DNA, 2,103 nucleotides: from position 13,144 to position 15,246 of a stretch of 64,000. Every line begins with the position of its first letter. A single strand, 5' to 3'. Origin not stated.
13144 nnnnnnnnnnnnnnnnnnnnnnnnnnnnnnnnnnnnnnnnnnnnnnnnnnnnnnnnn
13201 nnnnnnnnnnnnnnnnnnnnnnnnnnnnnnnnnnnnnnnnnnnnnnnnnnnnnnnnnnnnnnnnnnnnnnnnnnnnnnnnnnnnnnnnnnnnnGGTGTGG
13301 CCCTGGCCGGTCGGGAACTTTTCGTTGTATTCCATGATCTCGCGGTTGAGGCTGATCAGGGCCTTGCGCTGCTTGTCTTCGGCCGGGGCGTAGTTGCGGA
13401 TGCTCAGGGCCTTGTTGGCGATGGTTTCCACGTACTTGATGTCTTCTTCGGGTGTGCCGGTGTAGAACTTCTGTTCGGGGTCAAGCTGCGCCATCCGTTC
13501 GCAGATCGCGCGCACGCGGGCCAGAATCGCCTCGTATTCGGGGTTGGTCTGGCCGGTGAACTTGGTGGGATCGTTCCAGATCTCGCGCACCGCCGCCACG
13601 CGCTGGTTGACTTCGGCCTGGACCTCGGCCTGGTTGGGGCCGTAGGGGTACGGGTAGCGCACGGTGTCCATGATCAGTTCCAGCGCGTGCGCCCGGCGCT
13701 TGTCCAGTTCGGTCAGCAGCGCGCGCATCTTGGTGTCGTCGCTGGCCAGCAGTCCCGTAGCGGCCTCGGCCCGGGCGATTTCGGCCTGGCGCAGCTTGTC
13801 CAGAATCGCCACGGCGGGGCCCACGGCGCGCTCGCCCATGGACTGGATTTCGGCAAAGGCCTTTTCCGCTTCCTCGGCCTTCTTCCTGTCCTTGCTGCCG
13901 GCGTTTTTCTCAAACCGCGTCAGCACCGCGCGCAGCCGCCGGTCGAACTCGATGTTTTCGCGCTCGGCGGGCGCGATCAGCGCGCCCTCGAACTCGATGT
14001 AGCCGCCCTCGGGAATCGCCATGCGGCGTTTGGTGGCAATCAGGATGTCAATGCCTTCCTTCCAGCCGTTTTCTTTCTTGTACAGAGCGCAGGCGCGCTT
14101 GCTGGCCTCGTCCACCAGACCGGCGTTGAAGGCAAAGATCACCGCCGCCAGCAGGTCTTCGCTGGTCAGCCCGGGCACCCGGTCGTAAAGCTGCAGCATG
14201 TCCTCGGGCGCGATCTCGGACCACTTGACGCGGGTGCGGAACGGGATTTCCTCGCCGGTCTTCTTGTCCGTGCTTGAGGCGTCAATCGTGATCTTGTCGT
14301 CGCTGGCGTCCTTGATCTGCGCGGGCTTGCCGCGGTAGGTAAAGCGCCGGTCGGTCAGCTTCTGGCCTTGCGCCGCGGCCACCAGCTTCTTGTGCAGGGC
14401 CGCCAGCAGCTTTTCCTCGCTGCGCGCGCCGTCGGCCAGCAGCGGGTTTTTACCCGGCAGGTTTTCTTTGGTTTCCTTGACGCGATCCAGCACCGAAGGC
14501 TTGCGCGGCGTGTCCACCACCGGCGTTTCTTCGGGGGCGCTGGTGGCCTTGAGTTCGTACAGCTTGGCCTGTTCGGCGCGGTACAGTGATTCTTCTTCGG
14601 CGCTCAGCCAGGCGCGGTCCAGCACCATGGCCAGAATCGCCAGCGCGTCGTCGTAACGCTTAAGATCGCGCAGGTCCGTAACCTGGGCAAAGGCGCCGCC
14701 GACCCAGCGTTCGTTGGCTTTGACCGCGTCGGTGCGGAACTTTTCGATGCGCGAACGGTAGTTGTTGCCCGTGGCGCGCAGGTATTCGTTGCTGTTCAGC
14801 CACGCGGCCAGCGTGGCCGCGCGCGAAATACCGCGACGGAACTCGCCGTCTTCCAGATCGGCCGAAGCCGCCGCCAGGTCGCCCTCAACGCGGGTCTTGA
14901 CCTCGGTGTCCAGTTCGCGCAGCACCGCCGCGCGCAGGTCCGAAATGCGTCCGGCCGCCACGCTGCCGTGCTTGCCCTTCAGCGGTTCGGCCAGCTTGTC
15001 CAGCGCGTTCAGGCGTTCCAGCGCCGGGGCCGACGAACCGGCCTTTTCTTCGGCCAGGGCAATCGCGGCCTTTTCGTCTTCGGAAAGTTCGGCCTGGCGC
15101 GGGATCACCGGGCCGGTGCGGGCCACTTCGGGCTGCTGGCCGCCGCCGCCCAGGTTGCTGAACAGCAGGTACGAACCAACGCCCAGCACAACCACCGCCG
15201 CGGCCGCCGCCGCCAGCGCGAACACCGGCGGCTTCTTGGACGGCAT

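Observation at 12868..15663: FHA domain fused through a single TM helix to a ~600-aa coiled-coil region and a C-terminal CAP (PR-1/SCP) domain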

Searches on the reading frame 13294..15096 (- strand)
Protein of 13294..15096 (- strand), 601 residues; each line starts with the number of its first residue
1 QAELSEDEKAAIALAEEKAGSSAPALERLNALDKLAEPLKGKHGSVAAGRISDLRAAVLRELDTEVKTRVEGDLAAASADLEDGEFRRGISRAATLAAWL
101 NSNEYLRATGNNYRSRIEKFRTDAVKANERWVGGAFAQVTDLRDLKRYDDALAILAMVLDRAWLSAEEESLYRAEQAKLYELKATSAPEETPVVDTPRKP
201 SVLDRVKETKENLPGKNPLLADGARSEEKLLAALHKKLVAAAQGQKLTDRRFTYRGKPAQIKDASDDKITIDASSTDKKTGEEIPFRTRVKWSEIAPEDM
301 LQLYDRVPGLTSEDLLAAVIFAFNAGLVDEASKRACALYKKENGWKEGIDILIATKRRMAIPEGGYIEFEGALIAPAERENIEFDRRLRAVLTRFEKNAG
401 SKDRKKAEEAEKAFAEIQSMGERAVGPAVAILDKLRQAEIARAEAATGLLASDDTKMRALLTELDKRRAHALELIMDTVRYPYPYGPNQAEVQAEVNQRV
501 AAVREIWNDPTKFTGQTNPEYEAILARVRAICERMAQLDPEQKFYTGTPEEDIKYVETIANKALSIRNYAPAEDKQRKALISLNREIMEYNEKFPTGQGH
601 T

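Call 47: search_protein_representatives(protein=window:13294-15096:-)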
Query: 601 residues. Proteins with E-value up to 0.001 (for the whole library): 285; up to 1e-10: 117; up to 1e-30: 11. The best 150 are listed.
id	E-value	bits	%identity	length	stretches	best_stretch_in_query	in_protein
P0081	3.8e-157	540.7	48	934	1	1-600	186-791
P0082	1.1e-145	502.9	50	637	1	110-600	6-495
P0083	1.1e-134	466.5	41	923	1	3-601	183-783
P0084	1.8e-130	452.6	42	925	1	2-600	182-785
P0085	4.5e-63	230.2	39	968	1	211-576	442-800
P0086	8.8e-60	219.3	32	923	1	37-592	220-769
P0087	3.2e-52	194.4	31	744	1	111-579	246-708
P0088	1.5e-50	188.8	43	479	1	2-252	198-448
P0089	4.1e-50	187.4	33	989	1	186-593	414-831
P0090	1.7e-38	149.1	30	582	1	179-593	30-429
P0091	1.4e-31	126.3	30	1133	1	263-597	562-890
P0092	2.9e-29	118.6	29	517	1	249-594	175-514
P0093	1.2e-27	113.3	30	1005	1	287-596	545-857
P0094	8.7e-26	107.1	40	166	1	104-263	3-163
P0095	2.8e-25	105.4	34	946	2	209-488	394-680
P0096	3.7e-25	105.0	38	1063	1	285-576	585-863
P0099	5.2e-24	101.3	33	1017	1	266-591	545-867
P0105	2.4e-20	89.2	31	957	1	93-538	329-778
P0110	6.2e-19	84.5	34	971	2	291-537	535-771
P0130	4.7e-16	75.0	36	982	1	352-533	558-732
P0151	1.2e-13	67.1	28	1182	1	287-578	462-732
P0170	3.3e-12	62.3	33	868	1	311-592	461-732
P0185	2.8e-11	59.2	38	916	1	311-512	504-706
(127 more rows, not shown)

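Call 52: find_homologous_proteins(query=A3, max_evalue=1e-10)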
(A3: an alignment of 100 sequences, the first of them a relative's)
Query A3 (100 sequences) (968 aa, profile of the alignment): 25 proteins with E <= 1e-10 among 8000 candidates.
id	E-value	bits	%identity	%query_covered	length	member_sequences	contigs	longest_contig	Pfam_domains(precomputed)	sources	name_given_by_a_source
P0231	2.2e-227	776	28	46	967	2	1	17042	PF00498.32,PF16697.11,PF00188.33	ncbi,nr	ncbi:MAG: FHA domain-containing protein [Planctomycetes bacterium]|nr:FHA domain-containing protein 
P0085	3.0e-192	660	100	100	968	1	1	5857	PF00498.32,PF16697.11,PF00188.33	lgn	-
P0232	4.4e-184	633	50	100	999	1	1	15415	PF00498.32,PF16697.11,PF00188.33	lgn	-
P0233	1.1e-36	145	29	5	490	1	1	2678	PF00498.32,PF16697.11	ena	-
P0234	2.1e-36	144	33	9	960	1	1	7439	PF00498.32,PF16697.11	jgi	jgi:pSer/pThr/pTyr-binding forkhead associated (FHA) protein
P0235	2.8e-35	141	34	10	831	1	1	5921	PF00498.32,PF16697.11,PF07719.24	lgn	-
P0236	1.7e-34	138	41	5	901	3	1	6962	PF19055.7,PF00498.32,PF01061.30,PF00005.34,PF16697.11,PF12698.14,PF13304.13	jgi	jgi:ABC-type multidrug transport system ATPase subunit/pSer/pThr/pTyr-binding forkhead associated (F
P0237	1.9e-33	135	36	9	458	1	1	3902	PF00498.32,PF16697.11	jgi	jgi:pSer/pThr/pTyr-binding forkhead associated (FHA) protein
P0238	5.6e-32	130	37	9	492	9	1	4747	PF00498.32,PF16697.11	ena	-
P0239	3.4e-30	124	32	14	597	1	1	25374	PF04542.21,PF00188.33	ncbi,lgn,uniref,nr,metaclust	ncbi:sigma-70 family RNA polymerase sigma factor [Saccharothrix sp. ST-888]|uniref:sigma-70 family R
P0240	3.8e-27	114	28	10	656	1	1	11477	PF00498.32,PF16697.11,PF13181.13,PF07719.24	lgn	-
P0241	7.3e-27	113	36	10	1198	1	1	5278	PF00498.32,PF00005.34,PF16697.11,PF00664.29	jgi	jgi:ATP-binding cassette subfamily C protein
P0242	1.1e-25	109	30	5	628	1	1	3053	PF00498.32,PF16697.11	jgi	jgi:pSer/pThr/pTyr-binding forkhead associated (FHA) protein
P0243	5.5e-25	107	29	6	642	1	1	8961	PF13365.13,PF00498.32,PF16697.11,PF00089.33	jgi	-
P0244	2.6e-24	104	33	12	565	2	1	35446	PF04542.21,PF00188.33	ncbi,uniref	ncbi:sigma-70 family RNA polymerase sigma factor [Streptomyces sp. NPDC050856]|uniref:sigma-70 famil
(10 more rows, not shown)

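Call 54: search_protein_families(library=pfam, alignment_id=A4, max_evalue=0.001)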
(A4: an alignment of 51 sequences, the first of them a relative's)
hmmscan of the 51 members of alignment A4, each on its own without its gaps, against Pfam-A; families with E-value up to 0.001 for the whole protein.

A. member 1, P0085 (968 aa): 3 families
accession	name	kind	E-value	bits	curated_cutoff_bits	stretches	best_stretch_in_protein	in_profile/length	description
PF00498.31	FHA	-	1.4e-11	45.1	20.7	1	26-83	1-61/67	FHA domain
PF00188.32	CAP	-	1.7e-06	29.3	21.1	1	835-945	1-104/117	Cysteine-rich secretory protein family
PF16697.10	Yop-YscD_cpl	-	1.8e-06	28.6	33.2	1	13-97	7-92/94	Inner membrane component of T3SS, cytoplasmic domain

B. families by the number of members that match (of 51 scanned): 13 families
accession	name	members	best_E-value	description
PF00188.32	CAP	51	4.9e-18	Cysteine-rich secretory protein family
PF00498.31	FHA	36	2e-19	FHA domain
PF16697.10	Yop-YscD_cpl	36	5e-17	Inner membrane component of T3SS, cytoplasmic domain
PF07719.23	TPR_2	3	1.4e-06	Tetratricopeptide repeat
PF13428.12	TPR_14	2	2.4e-05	Tetratricopeptide repeat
PF09976.15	TPR_21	2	4.3e-05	Tetratricopeptide repeat-like domain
PF03781.23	FGE-sulfatase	1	1.9e-48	Sulfatase-modifying factor enzyme 1-like domain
PF13176.12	TPR_7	1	1.4e-05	Tetratricopeptide repeat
PF14559.12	TPR_19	1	9.8e-05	Tetratricopeptide repeat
PF13174.12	TPR_6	1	0.00021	Tetratricopeptide repeat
PF13646.12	HEAT_2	1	0.00045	HEAT repeats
PF13432.12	TPR_16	1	0.00048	Tetratricopeptide repeat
PF13525.12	YfiO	1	0.00051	Outer membrane lipoprotein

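Call 59: list_cluster_members(proteins=[P0089, P0091, P0096, P0099, P0105, P0110, P0130, P0170, P0185, P0151])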
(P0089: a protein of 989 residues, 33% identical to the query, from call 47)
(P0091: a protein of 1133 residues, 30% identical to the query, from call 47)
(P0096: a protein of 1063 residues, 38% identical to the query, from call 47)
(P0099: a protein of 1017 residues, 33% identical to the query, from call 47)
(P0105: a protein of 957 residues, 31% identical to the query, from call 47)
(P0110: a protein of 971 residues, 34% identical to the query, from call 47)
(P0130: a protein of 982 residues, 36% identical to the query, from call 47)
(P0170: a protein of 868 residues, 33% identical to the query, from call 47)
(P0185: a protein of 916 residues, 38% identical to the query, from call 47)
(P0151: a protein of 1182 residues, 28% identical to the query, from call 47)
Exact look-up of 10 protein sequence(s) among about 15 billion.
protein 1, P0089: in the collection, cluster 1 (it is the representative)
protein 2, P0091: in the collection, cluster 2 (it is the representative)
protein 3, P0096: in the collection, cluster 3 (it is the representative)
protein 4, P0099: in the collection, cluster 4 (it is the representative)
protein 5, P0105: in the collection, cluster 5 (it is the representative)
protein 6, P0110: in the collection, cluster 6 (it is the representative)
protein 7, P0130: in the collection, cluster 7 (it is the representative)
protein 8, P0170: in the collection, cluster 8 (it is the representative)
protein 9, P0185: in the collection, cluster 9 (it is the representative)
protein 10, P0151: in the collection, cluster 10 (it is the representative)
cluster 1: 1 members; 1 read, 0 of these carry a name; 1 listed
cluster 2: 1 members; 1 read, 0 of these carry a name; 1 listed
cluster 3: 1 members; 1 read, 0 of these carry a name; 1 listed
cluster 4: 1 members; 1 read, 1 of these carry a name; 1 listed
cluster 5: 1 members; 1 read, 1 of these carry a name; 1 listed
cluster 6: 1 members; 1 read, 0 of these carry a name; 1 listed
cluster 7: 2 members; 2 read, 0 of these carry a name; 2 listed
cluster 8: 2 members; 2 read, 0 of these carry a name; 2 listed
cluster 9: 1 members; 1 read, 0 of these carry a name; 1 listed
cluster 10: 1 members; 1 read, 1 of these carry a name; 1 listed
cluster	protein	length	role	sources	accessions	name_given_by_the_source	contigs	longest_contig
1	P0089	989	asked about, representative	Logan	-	-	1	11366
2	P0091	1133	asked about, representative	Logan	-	-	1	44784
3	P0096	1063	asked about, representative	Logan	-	-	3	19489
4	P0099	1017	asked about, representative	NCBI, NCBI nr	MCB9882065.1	MAG: hypothetical protein H6834_09760 [Planctomycetes bacterium] | hypothetical protein [Planctomycetota bacterium]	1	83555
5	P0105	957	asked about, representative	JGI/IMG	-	uncharacterized protein YkwD/predicted negative regulator of RcsB-dependent stress ...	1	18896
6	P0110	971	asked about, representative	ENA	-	-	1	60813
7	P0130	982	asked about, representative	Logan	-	-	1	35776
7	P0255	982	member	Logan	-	-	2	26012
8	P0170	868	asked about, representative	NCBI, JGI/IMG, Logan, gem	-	-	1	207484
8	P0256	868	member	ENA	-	-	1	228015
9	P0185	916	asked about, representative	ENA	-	-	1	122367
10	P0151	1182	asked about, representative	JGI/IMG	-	formylglycine-generating enzyme required for sulfatase activity/uncharacterized protein ...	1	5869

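Call 62: find_encoding_contigs(protein=P0231, flank=10000, max_places=2)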
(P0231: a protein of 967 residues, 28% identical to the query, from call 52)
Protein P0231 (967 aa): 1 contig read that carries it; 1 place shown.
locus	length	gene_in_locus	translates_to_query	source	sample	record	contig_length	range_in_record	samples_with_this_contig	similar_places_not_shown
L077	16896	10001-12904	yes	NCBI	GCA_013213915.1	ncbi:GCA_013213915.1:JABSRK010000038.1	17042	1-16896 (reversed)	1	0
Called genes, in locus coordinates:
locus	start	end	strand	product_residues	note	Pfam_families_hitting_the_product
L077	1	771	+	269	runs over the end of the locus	-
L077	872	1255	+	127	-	PF01588:tRNA_bind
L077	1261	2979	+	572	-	PF02463:SMC_N, PF13476:AAA_23 (weak)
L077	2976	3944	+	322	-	PF20511:PMI_typeI_cat (weak)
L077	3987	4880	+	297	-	PF01479:S4, PF00849:PseudoU_synth_2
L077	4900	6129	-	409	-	-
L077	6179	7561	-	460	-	PF00263:Secretin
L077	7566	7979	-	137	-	-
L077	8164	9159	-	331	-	PF00072:Response_reg, PF00990:GGDEF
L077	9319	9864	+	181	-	PF18902:DUF5658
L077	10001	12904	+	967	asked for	PF00498:FHA, PF16697:Yop-YscD_cpl, PF00188:CAP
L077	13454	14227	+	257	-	PF04542:Sigma70_r2, PF04539:Sigma70_r3, PF08281:Sigma70_r4_2, PF04545:Sigma70_r4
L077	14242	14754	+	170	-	PF04892:VanZ-LLP1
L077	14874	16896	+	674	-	PF11832:DUF3352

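Call 63: find_encoding_contigs(protein=P0232, flank=10000, max_places=2)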
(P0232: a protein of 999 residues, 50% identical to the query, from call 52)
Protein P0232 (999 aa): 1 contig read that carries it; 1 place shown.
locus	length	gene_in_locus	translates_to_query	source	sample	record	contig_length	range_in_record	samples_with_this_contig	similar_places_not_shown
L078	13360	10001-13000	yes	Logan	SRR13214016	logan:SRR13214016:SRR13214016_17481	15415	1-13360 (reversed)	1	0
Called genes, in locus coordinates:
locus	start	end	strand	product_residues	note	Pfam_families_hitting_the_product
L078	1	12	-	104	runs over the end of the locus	-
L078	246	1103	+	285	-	PF01258:zf-dskA_traR (weak)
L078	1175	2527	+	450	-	PF00350:Dynamin_N (faint), PF01926:MMR_HSR1, PF02421:FeoB_N, PF00009:GTP_EFTU, PF00071:Ras (weak), PF01926:MMR_HSR1, PF02421:FeoB_N, PF14714:KH_dom-like, +3 more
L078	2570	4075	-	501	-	-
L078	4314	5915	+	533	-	-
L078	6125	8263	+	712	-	PF01627:Hpt, PF02895:H-kinase_dim, PF02518:HATPase_c, PF01584:CheW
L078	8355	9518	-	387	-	-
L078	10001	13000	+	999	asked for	PF00498:FHA, PF16697:Yop-YscD_cpl, PF00188:CAP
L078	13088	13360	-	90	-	?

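Call 67: search_solved_structures(query=A4, max_evalue=10)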
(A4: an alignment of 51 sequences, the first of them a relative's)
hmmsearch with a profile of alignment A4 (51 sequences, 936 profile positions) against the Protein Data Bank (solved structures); distinct sequences matched with E-value up to 10: 165 (the best 60 are shown).
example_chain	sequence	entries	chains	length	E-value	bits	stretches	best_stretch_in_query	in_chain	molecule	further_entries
4ifa_A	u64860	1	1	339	1.2e-22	83.7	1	807-918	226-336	Extracellular protein containing a SCP domain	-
6cah_A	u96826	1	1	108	1e-19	74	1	16-96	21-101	ABC transporter ATP-binding/permease protein Rv1747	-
3po8_A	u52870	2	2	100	3.4e-19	72.2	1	10-93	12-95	Putative uncharacterized protein TB39.8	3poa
2lc1_A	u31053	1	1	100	5.2e-19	71.6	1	10-93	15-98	Putative uncharacterized protein TB39.8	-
3oun_A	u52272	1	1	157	2.8e-18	69.2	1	10-92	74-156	Putative uncharacterized protein TB39.8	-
6i2q_B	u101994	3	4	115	6.6e-16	61.3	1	11-96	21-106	Glycogen accumulation regulator GarA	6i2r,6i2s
8p5r_G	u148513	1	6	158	1.6e-15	60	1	11-96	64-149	Glycogen accumulation regulator GarA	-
2aff_A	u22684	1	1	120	5.4e-15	58.3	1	14-106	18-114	Antigen KI-67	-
2kkl_A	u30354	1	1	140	5.6e-15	58.3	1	11-96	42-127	Uncharacterized protein Mb1858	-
2kb3_A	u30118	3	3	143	5.8e-15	58.2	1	11-95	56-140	Oxoglutarate dehydrogenase inhibitor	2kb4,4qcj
8p5x_G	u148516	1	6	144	6e-15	58.2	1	11-95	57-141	Oxoglutarate dehydrogenase inhibitor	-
2kfu_A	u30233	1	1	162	6.3e-15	58.1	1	11-96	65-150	Rv1827 pThr 22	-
6i2p_D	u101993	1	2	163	6.5e-15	58.1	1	11-96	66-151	Glycogen accumulation regulator GarA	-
1r21_A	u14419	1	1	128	6.6e-15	58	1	14-106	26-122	Antigen Ki-67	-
7rj3_A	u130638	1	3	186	8.9e-15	57.6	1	11-96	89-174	Glycogen accumulation regulator GarA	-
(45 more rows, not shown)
